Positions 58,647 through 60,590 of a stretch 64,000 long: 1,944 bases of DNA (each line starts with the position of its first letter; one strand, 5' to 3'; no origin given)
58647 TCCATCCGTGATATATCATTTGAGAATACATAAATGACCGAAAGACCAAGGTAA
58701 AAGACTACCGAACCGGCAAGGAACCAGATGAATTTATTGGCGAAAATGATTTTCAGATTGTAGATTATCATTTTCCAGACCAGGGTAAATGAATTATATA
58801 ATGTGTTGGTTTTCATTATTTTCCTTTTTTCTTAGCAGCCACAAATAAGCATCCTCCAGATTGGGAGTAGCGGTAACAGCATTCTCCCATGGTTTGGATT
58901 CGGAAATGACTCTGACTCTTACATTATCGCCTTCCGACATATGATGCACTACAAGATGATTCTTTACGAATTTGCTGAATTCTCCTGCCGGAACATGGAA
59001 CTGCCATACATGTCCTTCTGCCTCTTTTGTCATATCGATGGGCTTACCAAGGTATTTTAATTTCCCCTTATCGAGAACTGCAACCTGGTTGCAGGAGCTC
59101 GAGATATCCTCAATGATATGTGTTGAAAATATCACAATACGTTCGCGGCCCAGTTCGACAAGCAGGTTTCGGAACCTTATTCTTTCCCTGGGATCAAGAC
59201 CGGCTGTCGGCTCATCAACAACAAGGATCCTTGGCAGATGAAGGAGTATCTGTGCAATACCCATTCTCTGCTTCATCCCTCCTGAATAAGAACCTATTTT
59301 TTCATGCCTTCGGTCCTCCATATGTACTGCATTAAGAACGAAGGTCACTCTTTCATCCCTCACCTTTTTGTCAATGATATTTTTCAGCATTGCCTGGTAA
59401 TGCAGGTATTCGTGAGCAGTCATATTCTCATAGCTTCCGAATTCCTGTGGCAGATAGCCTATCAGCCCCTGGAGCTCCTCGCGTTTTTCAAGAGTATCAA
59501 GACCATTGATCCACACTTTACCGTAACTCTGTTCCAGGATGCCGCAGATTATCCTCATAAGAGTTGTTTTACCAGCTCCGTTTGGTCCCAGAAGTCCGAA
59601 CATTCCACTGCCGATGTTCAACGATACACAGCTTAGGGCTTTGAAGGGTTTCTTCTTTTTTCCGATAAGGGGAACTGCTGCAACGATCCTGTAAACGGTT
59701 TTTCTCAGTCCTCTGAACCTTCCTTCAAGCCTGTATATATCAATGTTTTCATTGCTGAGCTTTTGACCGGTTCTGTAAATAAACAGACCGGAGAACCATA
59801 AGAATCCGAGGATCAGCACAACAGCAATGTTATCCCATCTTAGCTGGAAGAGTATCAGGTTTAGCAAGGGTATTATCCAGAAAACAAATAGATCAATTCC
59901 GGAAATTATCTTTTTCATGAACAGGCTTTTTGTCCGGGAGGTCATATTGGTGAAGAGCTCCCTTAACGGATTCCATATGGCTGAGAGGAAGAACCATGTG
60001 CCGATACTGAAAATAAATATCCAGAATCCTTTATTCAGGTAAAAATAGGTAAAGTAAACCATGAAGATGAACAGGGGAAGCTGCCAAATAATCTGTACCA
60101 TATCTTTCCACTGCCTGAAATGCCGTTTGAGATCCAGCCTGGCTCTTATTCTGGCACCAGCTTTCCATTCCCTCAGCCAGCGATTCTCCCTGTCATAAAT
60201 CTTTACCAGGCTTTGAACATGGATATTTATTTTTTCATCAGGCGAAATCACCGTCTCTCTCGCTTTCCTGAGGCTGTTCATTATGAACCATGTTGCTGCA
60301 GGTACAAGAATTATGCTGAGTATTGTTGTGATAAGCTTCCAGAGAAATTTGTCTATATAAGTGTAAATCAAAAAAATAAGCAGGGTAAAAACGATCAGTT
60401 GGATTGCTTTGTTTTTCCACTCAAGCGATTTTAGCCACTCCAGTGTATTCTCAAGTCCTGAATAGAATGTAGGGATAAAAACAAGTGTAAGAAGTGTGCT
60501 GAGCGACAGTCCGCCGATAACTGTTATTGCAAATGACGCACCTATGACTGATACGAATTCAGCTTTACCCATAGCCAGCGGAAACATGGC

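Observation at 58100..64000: RND permease covalently fused to an ABC half-transporter, embedded in an RND / RND::6TM::NBD / ABC-2 permease unit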

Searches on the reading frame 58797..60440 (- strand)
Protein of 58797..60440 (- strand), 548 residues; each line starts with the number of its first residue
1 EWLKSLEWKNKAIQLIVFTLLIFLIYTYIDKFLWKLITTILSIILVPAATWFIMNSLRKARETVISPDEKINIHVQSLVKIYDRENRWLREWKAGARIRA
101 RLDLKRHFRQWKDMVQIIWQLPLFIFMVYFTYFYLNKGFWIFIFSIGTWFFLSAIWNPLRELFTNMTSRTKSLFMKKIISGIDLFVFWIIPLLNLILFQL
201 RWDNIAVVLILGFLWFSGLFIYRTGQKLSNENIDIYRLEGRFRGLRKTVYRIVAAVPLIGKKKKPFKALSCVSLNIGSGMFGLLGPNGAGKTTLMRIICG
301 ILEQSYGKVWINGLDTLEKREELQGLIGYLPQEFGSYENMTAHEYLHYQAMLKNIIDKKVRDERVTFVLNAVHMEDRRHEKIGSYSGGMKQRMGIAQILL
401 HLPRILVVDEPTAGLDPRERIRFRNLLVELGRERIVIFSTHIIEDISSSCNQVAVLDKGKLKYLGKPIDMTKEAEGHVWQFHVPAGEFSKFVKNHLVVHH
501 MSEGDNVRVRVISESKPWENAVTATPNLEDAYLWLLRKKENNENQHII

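Call 19: search_solved_structures(query=window:58797-60440:-, max_evalue=1e-20, show_alignments=2)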
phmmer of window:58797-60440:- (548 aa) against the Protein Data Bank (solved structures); distinct sequences matched with E-value up to 1e-20: 87 (the best 60 are shown).
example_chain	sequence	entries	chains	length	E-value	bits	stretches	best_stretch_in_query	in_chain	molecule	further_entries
7tdt_A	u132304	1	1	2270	6.9e-52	179.8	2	228-467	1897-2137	Phospholipid-transporting ATPase ABCA1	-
7tby_A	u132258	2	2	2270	7e-52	179.7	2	228-467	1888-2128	ATP-binding cassette, sub-family A (ABC1), member 1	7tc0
7tbz_A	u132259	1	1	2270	7.1e-52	179.7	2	228-467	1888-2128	ATP-binding cassette, sub-family A (ABC1), member 1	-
5xjy_A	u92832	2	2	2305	7.3e-52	179.7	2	228-467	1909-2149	ATP-binding cassette sub-family A member 1 | Phospholipid-transporting ATPase ABCA1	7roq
7w01_A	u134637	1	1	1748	8.8e-52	179.4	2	266-473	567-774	Phospholipid-transporting ATPase ABCA3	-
7tbw_A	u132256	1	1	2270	4.7e-51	177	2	228-467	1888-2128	ATP-binding cassette, sub-family A (ABC1), member 1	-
7w02_A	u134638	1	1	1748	5.9e-51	176.7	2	266-473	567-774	Phospholipid-transporting ATPase ABCA3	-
7lkp_A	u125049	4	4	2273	8.7e-49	169.5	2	249-468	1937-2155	Retinal-specific phospholipid-transporting ATPase ABCA4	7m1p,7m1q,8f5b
7e7i_A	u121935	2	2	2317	9.2e-49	169.4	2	249-468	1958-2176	Retinal-specific phospholipid-transporting ATPase ABCA4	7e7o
7lkz_A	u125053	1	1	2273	5.9e-48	166.8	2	249-468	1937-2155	Retinal-specific phospholipid-transporting ATPase ABCA4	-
7e7q_A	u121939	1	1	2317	6.3e-48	166.7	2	249-468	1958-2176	Retinal-specific phospholipid-transporting ATPase ABCA4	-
8edw_A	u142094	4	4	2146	1.2e-47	165.8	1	270-487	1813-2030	Phospholipid-transporting ATPase ABCA7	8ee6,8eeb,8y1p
8eop_A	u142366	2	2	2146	8.2e-47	163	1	270-487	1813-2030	Phospholipid-transporting ATPase ABCA7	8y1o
4yer_A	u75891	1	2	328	5.1e-33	117.5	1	257-472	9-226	ABC transporter ATP-binding protein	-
1vpl_A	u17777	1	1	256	1.7e-31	112.5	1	267-466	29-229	ABC transporter, ATP-binding protein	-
7o0y_B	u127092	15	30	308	4.2e-30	107.8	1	267-474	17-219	Probable ABC transporter ATP-binding protein NosF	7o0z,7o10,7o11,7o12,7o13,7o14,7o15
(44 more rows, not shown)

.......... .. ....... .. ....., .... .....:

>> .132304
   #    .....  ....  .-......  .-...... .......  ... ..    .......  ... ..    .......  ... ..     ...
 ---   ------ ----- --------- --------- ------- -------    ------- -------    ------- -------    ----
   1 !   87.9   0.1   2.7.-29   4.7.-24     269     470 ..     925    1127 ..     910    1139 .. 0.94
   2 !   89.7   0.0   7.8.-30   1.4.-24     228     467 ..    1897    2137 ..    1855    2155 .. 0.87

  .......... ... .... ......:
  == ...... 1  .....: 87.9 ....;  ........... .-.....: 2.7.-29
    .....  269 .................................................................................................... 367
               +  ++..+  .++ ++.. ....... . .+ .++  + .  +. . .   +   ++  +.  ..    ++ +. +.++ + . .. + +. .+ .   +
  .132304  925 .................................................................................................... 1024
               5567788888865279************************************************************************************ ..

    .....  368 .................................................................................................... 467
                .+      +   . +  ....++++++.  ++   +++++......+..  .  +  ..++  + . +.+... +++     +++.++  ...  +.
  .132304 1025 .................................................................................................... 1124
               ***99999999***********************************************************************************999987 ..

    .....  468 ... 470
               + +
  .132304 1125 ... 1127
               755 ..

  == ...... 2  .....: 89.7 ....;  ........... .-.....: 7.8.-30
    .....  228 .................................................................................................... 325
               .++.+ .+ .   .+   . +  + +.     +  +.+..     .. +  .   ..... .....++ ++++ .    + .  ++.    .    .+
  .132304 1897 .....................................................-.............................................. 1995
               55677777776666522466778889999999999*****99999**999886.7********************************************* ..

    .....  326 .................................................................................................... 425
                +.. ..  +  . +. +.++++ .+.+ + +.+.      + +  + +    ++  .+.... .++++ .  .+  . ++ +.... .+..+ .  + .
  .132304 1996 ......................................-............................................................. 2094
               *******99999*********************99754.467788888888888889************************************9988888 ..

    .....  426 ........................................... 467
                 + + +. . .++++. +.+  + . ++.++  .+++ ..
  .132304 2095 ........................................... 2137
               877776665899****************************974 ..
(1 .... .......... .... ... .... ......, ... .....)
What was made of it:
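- Tried and rejected: The segment just upstream of the P-loop region (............) as beta-1, as a phmmer alignment to ABCA1 suggested (call 19).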

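Call 20: search_protein_representatives(protein=window:58797-60440:-)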
Query: 548 residues. Proteins with E-value up to 0.001 (for the whole library): 427644; up to 1e-10: 137680; up to 1e-30: 6446. The best 150 are listed.
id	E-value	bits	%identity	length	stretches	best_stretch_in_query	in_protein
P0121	2.6e-186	636.8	55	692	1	2-543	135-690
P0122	5.2e-184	629.1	53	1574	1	2-539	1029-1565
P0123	7.2e-184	628.7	53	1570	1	2-538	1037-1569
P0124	6.8e-181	618.8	54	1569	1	1-538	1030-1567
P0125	1.7e-176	604.3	54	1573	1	1-539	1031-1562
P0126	3.9e-176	603.1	50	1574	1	2-540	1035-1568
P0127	8.4e-176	602.0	50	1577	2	9-543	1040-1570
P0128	9.2e-173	592.0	52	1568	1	2-543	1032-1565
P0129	2.7e-160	550.9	52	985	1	11-538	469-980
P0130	8.6e-154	529.4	49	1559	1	2-538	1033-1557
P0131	1.8e-150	518.4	49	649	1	2-541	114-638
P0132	8.4e-150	516.2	48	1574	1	2-538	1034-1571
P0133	2.1e-144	498.4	47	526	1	14-537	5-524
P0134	2.9e-141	488.1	47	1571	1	12-537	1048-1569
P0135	5.3e-141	487.2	56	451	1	118-539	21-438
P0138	8.7e-117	407.2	41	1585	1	15-544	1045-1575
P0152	7.0e-92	325.0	38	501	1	52-538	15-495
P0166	4.2e-73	263.0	51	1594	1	264-537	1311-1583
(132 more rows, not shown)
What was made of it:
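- At least 35 full-length representatives at the 50% level go down to ~32% identity (call 20). P0133 and P0152 are unresolved (call 20).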

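Call 25: find_related_loci(query=A1, collection=genome_contigs, flank=9000)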
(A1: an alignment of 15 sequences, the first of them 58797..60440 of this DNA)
Query A1 (548 aa) in genome_contigs; peptide patterns used: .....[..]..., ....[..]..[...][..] (x = any residue, [..] = any of these).
600 stretches matched a pattern (row limit reached: there are more); 584 encode a relative of the query (tblastn E <= 1e-3); the best 80 are kept; 80 distinct loci.
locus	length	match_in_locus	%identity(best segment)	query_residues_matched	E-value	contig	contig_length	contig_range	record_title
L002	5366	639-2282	85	1-548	0e+0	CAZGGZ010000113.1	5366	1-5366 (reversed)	MAG TPA_asm: uncultured Rikenellaceae bacterium isolate binchicken_co364_139 genome assembly, contig: NODE_32208_length_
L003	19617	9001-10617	78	2-540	0e+0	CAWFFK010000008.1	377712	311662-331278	MAG: uncultured Bacteroidales bacterium isolate MFD02416.bin.2.233 genome assembly, contig: contig_32574, whole genome s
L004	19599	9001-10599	56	1-533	0e+0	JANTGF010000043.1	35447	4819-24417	MAG: Bacteroidales bacterium isolate bin1005 c_000000000720, whole genome shotgun sequence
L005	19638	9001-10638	52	2-547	2e-179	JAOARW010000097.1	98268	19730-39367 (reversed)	MAG: Carboxylicivirga sp. isolate McD6.26 contig_42368, whole genome shotgun sequence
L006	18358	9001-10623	58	2-544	0e+0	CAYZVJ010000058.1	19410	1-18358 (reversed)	MAG TPA_asm: uncultured Rikenellaceae bacterium isolate SRP214966_co4_470 genome assembly, contig: NODE_2317_length_1941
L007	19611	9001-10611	55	1-537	0e+0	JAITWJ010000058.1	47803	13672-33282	MAG: Bacteroidales bacterium isolate TD116_bin80 k119_1297707, whole genome shotgun sequence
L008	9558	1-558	92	363-548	9e-111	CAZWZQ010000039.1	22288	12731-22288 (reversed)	MAG TPA_asm: uncultured Rikenellaceae bacterium isolate binchicken_co100_406 genome assembly, contig: NODE_3505_length_2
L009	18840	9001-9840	45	267-544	5e-78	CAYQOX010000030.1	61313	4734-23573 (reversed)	MAG TPA_asm: uncultured bacterium isolate SRP141376_co2_274 genome assembly, contig: NODE_1248_length_61313_cov_7.898152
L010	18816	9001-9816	46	264-536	1e-74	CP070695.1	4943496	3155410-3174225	MAG: Candidatus Heimdallarchaeota archaeon isolate bin6 chromosome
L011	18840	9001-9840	43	259-539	2e-73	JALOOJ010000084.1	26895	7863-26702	MAG: Anaerolineae bacterium isolate Prado100 scaffold_4344, whole genome shotgun sequence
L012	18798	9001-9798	46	268-534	2e-73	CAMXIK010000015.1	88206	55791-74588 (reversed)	MAG TPA_asm: uncultured Lachnospiraceae bacterium isolate SRR17120552_bin.7_metawrap_v1.3_MAG genome assembly, contig: N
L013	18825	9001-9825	43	267-541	1e-73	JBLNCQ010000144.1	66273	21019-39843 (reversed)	MAG: Bacillota bacterium isolate MAG121 PRJNA950955_bin29_renamed_143, whole genome shotgun sequence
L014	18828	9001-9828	43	267-546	5e-73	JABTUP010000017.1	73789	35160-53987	MAG: Flavobacteriales bacterium isolate H5_BAC5 seq0017, whole genome shotgun sequence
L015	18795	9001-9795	45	268-536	3e-72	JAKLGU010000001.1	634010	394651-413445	MAG: Gemmatimonadetes bacterium isolate RA.bin47 RA.bin47_1, whole genome shotgun sequence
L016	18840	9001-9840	43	266-546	4e-71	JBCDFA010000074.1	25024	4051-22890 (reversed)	MAG: Chloroflexota bacterium isolate P01_G01_bin.9 k141_2116027_length_25024_cov_15.9220, whole genome shotgun sequence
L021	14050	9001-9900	40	246-544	4e-69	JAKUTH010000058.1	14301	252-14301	MAG: Pseudomonadales bacterium isolate ALOHA_A2.5_102 A2.5-Pseudomonadales-6_58, whole genome shotgun sequence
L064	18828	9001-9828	40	263-536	1e-61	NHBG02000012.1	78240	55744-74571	MAG: Gammaproteobacteria bacterium TMED1 NHBG01000005.1, whole genome shotgun sequence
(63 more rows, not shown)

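Call 27: find_homologous_proteins(query=A2, max_evalue=1e-20)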
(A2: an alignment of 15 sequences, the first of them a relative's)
Query A2 (15 sequences) (1569 aa, profile of the alignment): 2206 proteins with E <= 1e-20 among 8000 candidates; the best 120 are listed.
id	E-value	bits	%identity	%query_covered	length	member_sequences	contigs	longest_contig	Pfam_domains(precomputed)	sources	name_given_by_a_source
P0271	0.0e+0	1981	33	99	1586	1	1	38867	PF03176.22,PF00005.34,PF02355.23,PF00873.26,PF13304.13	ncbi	-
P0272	0.0e+0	1974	33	100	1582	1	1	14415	PF00005.34,PF02355.23,PF00873.26,PF13304.13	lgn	-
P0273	0.0e+0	1972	32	100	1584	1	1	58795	PF00005.34,PF02355.23,PF00873.26,PF13304.13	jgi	-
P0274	0.0e+0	1962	31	99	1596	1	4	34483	PF03176.22,PF00005.34,PF02355.23,PF00873.26,PF13304.13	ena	-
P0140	0.0e+0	1955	100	100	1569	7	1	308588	PF03176.22,PF00005.34,PF02355.23,PF00873.26,PF13304.13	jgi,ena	-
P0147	0.0e+0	1951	43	99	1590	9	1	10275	PF03176.22,PF00005.34,PF02355.23,PF00873.26,PF13304.13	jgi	jgi:multidrug efflux pump subunit AcrB/ABC-type multidrug transport system ATPase subunit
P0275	0.0e+0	1919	30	99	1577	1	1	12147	PF03176.22,PF00005.34,PF02355.23,PF02463.26,PF00873.26,PF13304.13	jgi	jgi:multidrug efflux pump subunit AcrB/ABC-type multidrug transport system ATPase subunit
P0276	0.0e+0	1919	32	100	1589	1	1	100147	PF03176.22,PF00005.34,PF02355.23,PF00873.26,PF13304.13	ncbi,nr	ncbi:MAG: efflux RND transporter permease subunit [Acidobacteria bacterium]|nr:efflux RND transporte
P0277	0.0e+0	1915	31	99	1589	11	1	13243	PF03176.22,PF00005.34,PF02355.23,PF00873.26,PF13304.13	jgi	jgi:multidrug efflux pump subunit AcrB/ABC-type multidrug transport system ATPase subunit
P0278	0.0e+0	1890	36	67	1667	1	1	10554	PF03176.22,PF00005.34,PF00873.26,PF13304.13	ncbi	-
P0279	0.0e+0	1881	30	72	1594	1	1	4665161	PF00005.34,PF02355.23,PF00873.26,PF13304.13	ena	-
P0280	0.0e+0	1860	42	99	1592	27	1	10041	PF03176.22,PF00005.34,PF00873.26,PF13304.13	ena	-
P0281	0.0e+0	1859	83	100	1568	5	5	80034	PF03176.22,PF00005.34,PF02355.23,PF00873.26,PF13304.13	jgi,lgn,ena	jgi:multidrug efflux pump subunit AcrB/ABC-type multidrug transport system ATPase subunit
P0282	0.0e+0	1849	70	100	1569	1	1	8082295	PF03176.22,PF00005.34,PF13476.13,PF02355.23,PF00873.26,PF13304.13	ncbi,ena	-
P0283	0.0e+0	1847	33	100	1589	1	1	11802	PF03176.22,PF00005.34,PF02355.23,PF00873.26,PF13304.13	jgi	jgi:multidrug efflux pump subunit AcrB/ABC-type multidrug transport system ATPase subunit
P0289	0.0e+0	1813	43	99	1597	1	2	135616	PF03176.22,PF00005.34,PF13476.13,PF00873.26,PF13304.13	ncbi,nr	ncbi:efflux RND transporter permease subunit [candidate division KSB1 bacterium]|nr:efflux RND trans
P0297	0.0e+0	1801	44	99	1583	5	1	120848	PF03176.22,PF00005.34,PF00873.26,PF13304.13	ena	-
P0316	0.0e+0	1767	42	99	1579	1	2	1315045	PF03176.22,PF00005.34,PF02355.23,PF00873.26,PF13304.13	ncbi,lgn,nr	ncbi:MAG: ATP-binding cassette domain-containing protein [Calditrichaeota bacterium]|nr:MAG: ATP-bin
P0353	0.0e+0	1728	58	100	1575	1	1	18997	PF00005.34,PF00873.26,PF13304.13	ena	-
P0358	0.0e+0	1722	59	100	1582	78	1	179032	PF00005.34,PF00873.26,PF13304.13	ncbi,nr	ncbi:MAG: ATP-binding cassette domain-containing protein [Gemmatimonadetes bacterium]|nr:ATP-binding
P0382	0.0e+0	1575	35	99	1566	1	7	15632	PF03176.22,PF00005.34,PF02355.23,PF00873.26,PF13304.13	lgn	-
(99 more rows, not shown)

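Call 29: find_encoding_contigs(protein=P0282, flank=9000, max_places=1)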
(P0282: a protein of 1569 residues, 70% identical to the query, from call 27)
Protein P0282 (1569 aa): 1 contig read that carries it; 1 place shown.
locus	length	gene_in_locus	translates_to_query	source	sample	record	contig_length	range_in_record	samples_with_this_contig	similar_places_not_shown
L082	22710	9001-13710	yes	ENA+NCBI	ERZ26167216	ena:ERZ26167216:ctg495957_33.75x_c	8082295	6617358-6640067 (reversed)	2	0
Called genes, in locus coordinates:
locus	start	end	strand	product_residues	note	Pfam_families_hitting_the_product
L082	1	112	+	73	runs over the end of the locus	-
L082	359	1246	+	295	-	PF00005:ABC_tran, PF13304:AAA_21 (weak)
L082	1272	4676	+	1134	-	PF12698:ABC2_membrane_3 (weak), PF01433:Peptidase_M1 (faint), PF25275:Golvesin_C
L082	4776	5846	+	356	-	PF25944:Beta-barrel_RND (weak), PF25954:Beta-barrel_RND_2, PF25967:RND-MFP_C, PF25989:YknX_C, PF25975:CzcB_C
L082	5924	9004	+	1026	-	PF00873:ACR_tran, PF03176:MMPL (faint), PF02355:SecD_SecF_C (weak)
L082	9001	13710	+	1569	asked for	PF00873:ACR_tran, PF03176:MMPL (weak), PF02355:SecD_SecF_C (faint), PF13476:AAA_23 (faint), PF00005:ABC_tran, PF13304:AAA_21 (faint)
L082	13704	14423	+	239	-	-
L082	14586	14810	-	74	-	-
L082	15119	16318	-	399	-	PF00669:Flagellin_N, PF00700:Flagellin_C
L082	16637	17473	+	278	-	PF01261:AP_endonuc_2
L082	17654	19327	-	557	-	PF14890:Intein_splicing, PF04055:Radical_SAM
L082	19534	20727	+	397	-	PF00669:Flagellin_N, PF00700:Flagellin_C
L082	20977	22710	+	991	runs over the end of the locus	PF09092:Lyase_N, PF09093:Lyase_catalyt, PF02278:Lyase_8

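Call 30: find_encoding_contigs(protein=P0316, flank=9000, max_places=1)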
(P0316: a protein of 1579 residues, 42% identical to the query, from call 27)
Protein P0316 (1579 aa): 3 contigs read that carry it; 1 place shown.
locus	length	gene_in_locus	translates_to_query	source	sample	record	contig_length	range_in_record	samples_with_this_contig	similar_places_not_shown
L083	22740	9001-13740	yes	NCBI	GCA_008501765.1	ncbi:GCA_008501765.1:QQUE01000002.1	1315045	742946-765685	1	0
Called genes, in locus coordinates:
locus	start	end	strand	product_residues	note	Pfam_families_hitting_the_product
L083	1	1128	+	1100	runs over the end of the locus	PF01433:Peptidase_M1 (weak), PF25275:Golvesin_C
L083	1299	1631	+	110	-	PF04993:TfoX_N (weak)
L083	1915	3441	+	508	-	PF02321:OEP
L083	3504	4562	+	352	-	PF25944:Beta-barrel_RND (weak), PF25954:Beta-barrel_RND_2, PF25967:RND-MFP_C (weak), PF25975:CzcB_C (weak), PF25989:YknX_C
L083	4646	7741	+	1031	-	PF00873:ACR_tran, PF03176:MMPL (faint)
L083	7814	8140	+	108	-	-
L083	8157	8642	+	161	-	PF01243:PNPOx_N, PF12900:Pyridox_ox_2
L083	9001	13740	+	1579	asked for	PF00873:ACR_tran, PF03176:MMPL (weak), PF13304:AAA_21 (faint), PF02355:SecD_SecF_C, PF00005:ABC_tran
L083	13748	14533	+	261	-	-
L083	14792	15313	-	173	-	PF00156:Pribosyltran (weak)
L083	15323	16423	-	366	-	PF01594:AI-2E_transport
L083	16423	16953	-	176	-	PF00027:cNMP_binding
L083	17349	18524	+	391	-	PF01551:Peptidase_M23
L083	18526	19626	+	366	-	PF13177:DNA_pol3_delta2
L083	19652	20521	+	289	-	PF04468:PSP1, PF28472:PSP1_3rd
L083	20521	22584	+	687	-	PF00133:tRNA-synt_1, PF01406:tRNA-synt_1e (faint), PF09334:tRNA-synt_1g, PF08264:Anticodon_1, PF19303:Anticodon_3, PF01588:tRNA_bind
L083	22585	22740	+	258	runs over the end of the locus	PF01026:TatD_DNase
